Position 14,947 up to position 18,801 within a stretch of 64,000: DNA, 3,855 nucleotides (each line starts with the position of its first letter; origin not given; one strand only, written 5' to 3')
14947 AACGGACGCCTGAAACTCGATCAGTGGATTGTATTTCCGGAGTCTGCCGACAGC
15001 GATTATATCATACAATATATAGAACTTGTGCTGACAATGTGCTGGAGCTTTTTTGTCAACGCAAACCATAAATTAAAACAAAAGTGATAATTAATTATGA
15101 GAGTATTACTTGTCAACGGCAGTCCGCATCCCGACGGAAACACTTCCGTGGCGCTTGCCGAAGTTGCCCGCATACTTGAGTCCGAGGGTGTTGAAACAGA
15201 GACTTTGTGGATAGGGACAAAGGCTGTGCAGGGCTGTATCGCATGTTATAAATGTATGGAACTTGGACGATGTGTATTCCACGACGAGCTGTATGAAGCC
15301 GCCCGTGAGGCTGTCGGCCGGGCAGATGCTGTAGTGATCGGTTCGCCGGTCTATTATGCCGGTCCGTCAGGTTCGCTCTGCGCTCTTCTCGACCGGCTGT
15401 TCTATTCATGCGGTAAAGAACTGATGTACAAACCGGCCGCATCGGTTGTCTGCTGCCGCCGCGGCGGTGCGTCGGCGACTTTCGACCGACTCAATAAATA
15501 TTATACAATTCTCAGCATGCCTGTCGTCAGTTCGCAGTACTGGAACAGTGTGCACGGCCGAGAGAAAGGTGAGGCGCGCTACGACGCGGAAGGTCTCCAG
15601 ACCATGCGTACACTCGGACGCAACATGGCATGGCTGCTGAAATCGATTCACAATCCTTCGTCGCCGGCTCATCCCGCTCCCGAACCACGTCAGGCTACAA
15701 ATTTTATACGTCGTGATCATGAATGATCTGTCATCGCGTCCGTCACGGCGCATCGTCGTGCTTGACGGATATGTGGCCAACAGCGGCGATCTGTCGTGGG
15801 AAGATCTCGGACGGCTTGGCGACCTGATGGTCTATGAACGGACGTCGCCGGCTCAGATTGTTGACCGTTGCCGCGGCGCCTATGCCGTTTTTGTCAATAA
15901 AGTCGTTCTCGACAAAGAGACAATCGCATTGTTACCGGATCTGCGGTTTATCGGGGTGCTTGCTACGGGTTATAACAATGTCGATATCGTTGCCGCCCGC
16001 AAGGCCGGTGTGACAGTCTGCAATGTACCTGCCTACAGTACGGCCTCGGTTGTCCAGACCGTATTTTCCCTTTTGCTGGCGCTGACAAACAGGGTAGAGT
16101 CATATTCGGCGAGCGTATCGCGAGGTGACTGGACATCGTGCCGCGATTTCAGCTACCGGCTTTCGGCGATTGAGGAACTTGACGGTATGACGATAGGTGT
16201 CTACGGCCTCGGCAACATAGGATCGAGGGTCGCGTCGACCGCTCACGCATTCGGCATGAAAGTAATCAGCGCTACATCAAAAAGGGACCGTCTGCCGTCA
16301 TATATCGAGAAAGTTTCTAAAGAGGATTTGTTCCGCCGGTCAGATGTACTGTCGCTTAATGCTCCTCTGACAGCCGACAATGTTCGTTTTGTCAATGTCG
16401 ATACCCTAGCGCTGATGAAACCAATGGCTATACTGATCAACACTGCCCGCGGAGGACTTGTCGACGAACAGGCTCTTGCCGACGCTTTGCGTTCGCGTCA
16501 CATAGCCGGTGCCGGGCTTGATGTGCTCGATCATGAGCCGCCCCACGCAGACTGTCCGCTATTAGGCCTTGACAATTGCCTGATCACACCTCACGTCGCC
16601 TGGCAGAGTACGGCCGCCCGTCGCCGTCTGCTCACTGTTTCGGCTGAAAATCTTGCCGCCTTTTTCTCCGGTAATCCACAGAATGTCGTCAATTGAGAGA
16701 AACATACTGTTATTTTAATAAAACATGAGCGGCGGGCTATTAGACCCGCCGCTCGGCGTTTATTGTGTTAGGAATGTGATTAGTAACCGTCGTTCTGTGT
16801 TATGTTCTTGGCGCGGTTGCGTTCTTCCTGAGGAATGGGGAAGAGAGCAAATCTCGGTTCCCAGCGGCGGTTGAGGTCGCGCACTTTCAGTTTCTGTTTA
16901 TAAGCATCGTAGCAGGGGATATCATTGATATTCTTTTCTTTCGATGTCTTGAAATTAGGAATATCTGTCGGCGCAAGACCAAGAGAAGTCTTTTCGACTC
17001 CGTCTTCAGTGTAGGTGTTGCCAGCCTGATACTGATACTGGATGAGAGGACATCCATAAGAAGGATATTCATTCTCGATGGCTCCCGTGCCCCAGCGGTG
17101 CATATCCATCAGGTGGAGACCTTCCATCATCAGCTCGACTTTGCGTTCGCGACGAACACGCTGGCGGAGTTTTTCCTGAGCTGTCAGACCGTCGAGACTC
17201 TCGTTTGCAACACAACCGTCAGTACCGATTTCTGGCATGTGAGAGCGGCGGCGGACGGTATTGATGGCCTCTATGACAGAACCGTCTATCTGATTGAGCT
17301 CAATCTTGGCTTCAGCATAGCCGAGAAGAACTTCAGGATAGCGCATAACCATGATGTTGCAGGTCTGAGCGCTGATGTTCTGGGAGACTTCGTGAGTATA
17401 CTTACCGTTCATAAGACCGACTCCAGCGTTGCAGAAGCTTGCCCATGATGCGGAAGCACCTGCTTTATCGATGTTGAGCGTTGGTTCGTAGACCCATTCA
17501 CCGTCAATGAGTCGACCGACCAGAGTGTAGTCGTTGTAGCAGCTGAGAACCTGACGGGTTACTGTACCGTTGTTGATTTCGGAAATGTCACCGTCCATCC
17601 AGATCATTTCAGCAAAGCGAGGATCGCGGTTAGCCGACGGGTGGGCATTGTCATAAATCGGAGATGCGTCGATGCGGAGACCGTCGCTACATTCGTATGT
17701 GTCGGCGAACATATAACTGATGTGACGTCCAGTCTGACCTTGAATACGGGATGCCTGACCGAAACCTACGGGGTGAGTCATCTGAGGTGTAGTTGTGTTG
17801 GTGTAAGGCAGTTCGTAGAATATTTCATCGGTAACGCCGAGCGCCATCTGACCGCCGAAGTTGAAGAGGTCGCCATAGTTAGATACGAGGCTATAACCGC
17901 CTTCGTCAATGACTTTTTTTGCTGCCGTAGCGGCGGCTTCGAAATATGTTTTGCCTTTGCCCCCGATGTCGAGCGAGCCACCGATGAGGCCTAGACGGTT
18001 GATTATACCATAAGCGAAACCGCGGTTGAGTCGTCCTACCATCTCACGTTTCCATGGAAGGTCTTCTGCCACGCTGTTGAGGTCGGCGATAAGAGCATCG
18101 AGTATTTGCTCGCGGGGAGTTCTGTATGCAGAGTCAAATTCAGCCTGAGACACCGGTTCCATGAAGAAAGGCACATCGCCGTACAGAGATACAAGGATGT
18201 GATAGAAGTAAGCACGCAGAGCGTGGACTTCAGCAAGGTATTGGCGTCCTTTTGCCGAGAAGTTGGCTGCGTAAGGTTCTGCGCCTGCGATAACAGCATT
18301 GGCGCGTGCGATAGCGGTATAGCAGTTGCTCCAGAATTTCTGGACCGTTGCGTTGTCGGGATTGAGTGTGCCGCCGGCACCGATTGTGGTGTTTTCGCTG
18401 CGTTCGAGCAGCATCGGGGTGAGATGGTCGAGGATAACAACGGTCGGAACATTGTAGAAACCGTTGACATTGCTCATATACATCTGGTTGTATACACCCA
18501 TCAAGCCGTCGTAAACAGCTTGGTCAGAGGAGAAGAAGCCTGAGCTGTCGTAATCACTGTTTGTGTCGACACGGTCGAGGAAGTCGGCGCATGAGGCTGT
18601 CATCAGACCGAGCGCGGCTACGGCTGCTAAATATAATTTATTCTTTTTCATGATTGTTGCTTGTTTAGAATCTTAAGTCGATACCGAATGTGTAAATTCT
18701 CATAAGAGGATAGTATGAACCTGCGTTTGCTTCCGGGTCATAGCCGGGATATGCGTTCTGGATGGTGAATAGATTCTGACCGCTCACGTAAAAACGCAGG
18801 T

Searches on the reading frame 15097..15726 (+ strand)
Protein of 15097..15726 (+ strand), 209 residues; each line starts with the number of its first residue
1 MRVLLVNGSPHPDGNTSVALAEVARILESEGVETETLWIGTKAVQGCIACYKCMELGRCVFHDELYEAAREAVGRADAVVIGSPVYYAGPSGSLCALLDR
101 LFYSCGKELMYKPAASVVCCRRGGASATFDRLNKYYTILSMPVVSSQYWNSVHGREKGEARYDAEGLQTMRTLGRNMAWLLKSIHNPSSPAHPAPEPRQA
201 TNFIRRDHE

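Call 83: search_protein_families(library=pfam, proteins=[window:15097-15726:+], max_evalue=0.001)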
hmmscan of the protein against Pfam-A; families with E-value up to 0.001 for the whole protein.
window:15097-15726:+ (209 aa): 2 families
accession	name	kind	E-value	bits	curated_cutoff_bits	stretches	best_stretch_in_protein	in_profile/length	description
PF03358.20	FMN_red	-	1.4e-28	99.9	24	1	1-152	1-148/152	NADPH-dependent FMN reductase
PF02525.22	Flavodoxin_2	-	3.6e-06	27.3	27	1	1-102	1-104/198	Flavodoxin-like fold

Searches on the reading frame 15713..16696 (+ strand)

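Call 83: search_protein_families(library=pfam, proteins=[window:15713-16696:+], max_evalue=0.001)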
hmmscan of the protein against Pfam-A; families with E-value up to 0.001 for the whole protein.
window:15713-16696:+ (327 aa): 2 families
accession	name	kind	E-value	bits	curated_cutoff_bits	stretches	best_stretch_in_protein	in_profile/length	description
PF02826.25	2-Hacid_dh_C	-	1.4e-54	184.6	25.1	1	118-296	1-178/178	D-isomer specific 2-hydroxyacid dehydrogenase, NAD binding domain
PF00389.36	2-Hacid_dh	-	4.1e-22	78.7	24.6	1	35-327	20-134/134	D-isomer specific 2-hydroxyacid dehydrogenase, catalytic domain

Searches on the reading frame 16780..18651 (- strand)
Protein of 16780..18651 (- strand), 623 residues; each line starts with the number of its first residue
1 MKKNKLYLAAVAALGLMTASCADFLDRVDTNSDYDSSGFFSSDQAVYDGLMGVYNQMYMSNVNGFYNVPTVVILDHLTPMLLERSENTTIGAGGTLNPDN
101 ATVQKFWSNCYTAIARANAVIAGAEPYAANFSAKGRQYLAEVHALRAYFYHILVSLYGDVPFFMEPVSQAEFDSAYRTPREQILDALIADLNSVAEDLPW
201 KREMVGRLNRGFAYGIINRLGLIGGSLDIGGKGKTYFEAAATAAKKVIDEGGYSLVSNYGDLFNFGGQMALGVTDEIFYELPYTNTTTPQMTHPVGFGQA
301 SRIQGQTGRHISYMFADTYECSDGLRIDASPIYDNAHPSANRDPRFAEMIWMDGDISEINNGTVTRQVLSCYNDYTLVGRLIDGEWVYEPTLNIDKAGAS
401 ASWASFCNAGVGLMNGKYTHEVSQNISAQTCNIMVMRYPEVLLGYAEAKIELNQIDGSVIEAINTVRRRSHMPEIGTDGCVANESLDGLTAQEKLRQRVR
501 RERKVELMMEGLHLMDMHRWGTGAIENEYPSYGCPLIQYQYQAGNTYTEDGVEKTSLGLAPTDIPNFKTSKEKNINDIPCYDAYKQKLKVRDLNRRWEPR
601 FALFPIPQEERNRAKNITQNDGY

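Call 83: search_protein_families(library=pfam, proteins=[window:16780-18651:-], max_evalue=0.001)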
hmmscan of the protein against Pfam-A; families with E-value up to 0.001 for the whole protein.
window:16780-18651:- (623 aa): 3 families
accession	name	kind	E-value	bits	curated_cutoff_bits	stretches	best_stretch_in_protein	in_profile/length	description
PF07980.17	SusD_RagB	-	3.5e-37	129.1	23.1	1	298-623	32-297/297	SusD family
PF14322.12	SusD-like_3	-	5.3e-15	56.6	27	1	23-220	1-189/191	Starch-binding associating with outer membrane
PF12771.13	SusD-like_2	-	1.3e-05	24.7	27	1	102-197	56-149/415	Starch-binding associating with outer membrane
